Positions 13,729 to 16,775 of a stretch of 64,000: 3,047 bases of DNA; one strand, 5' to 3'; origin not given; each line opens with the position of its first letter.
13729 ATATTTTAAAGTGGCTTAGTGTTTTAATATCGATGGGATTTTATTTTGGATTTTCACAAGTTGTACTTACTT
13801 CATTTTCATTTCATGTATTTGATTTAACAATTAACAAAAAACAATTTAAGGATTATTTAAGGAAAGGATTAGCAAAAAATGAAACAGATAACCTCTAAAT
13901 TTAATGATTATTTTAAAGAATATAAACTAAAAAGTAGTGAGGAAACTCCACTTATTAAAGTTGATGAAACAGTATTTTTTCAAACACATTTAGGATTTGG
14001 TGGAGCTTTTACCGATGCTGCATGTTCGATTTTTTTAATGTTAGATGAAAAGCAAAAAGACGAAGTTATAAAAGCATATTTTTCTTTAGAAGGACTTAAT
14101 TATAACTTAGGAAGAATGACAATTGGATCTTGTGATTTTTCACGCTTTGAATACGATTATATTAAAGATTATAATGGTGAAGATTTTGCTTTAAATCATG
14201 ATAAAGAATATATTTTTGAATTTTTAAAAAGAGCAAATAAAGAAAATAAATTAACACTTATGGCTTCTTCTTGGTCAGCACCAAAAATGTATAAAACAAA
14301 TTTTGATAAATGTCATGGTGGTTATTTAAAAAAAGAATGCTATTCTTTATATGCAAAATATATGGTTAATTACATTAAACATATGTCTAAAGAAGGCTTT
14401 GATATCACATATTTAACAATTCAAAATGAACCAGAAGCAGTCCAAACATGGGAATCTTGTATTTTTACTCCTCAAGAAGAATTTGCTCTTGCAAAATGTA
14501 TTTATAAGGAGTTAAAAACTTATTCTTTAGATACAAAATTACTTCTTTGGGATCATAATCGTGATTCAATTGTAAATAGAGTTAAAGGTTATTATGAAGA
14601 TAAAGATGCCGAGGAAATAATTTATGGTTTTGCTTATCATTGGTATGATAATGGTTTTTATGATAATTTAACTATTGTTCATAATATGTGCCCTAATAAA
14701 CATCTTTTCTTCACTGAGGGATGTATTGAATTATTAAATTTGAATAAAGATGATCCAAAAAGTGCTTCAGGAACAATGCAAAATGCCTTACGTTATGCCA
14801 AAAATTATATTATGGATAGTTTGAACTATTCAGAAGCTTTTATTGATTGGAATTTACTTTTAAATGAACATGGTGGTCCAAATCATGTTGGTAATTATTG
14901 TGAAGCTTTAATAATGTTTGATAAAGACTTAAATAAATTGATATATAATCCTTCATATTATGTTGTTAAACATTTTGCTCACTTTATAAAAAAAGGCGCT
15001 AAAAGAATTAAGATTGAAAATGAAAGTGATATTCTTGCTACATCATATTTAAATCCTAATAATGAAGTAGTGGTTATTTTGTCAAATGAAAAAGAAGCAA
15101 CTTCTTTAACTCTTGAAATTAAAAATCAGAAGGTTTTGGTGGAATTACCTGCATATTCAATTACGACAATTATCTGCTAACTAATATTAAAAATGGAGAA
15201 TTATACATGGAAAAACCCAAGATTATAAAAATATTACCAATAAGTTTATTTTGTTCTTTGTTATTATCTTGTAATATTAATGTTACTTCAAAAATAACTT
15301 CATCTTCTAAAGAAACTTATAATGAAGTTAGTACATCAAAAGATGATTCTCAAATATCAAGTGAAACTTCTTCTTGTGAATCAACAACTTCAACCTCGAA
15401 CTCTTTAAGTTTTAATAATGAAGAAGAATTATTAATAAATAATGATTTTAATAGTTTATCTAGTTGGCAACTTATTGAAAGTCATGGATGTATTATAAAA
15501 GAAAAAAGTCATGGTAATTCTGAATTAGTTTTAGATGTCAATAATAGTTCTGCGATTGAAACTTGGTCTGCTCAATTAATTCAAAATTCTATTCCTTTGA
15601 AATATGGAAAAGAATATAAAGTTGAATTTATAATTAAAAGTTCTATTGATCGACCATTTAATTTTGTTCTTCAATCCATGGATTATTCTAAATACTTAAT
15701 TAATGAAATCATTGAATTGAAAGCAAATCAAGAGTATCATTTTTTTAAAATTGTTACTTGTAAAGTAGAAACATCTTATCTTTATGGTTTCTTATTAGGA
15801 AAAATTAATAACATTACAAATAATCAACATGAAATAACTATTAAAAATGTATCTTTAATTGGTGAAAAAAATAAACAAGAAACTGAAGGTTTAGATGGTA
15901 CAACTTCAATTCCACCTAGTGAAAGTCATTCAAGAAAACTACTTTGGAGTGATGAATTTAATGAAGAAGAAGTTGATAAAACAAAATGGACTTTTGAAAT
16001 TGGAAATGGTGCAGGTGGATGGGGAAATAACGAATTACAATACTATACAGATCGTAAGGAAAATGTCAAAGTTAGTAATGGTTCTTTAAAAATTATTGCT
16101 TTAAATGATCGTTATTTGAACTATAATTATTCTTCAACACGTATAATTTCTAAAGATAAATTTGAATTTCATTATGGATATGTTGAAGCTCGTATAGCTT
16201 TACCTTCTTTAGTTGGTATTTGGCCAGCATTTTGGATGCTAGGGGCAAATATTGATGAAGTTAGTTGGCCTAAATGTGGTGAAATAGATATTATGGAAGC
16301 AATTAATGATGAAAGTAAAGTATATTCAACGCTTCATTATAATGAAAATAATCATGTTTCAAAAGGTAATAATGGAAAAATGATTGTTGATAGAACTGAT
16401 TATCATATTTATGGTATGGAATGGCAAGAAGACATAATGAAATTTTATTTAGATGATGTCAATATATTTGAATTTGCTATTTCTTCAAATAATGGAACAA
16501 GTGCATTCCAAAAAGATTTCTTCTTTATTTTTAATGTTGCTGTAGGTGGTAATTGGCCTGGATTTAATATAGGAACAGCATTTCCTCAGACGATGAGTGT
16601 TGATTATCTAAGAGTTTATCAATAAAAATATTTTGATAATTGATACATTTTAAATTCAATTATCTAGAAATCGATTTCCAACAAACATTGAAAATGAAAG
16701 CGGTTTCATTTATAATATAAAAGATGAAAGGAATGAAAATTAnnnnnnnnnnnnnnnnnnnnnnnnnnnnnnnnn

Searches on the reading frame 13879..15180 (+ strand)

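Call 6: search_protein_families(library=pfam, max_evalue=0.01, proteins=[window:13879-15180:+])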
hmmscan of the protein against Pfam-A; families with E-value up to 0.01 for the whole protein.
window:13879-15180:+ (433 aa): 3 families
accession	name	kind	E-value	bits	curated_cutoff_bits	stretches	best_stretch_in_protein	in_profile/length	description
PF02055.22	Glyco_hydro_30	-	3.8e-51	174.6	23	1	39-370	3-348/348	Glycosyl hydrolase family 30 TIM-barrel domain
PF17189.10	Glyco_hydro_30C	-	1.2e-11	45.1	22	1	373-431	1-65/65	Glycosyl hydrolase family 30 beta sandwich domain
PF14587.12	Glyco_hydr_30_2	-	0.0012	18.8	27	1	72-223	58-224/364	O-Glycosyl hydrolase family 30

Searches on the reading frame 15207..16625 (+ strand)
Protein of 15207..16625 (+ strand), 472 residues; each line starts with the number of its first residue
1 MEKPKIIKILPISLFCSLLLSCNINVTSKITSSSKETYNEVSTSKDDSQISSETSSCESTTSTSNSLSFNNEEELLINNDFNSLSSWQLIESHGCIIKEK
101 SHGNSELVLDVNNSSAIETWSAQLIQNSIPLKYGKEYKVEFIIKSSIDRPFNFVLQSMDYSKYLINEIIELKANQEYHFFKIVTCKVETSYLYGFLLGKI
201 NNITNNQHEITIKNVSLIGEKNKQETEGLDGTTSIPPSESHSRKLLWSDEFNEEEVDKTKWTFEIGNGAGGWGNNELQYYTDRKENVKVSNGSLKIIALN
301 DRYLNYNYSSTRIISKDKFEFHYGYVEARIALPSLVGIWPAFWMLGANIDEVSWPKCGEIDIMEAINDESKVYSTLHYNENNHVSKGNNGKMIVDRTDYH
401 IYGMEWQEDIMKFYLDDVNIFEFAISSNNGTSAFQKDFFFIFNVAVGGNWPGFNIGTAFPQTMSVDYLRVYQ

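Call 6: search_protein_families(library=pfam, max_evalue=0.01, proteins=[window:15207-16625:+])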
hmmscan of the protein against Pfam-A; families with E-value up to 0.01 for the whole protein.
window:15207-16625:+ (472 aa): 4 families
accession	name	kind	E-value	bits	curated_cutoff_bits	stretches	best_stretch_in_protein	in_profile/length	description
PF00722.28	Glyco_hydro_16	-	5.2e-19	68.8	22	1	280-466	7-172/175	Glycosyl hydrolases family 16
PF03935.22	SKN1_KRE6_Sbg1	-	3.3e-12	46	30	2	239-346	113-223/501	Beta-glucan synthesis-associated protein SKN1/KRE6/Sbg1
PF02018.23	CBM_4_9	-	7.5e-11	43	25.9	1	74-166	2-99/136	Carbohydrate binding domain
PF10287.16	YJL171C_Tos1_C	-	0.00018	21.7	27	1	340-390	122-183/228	Cell wall protein YJL171C/Tos1, C-terminal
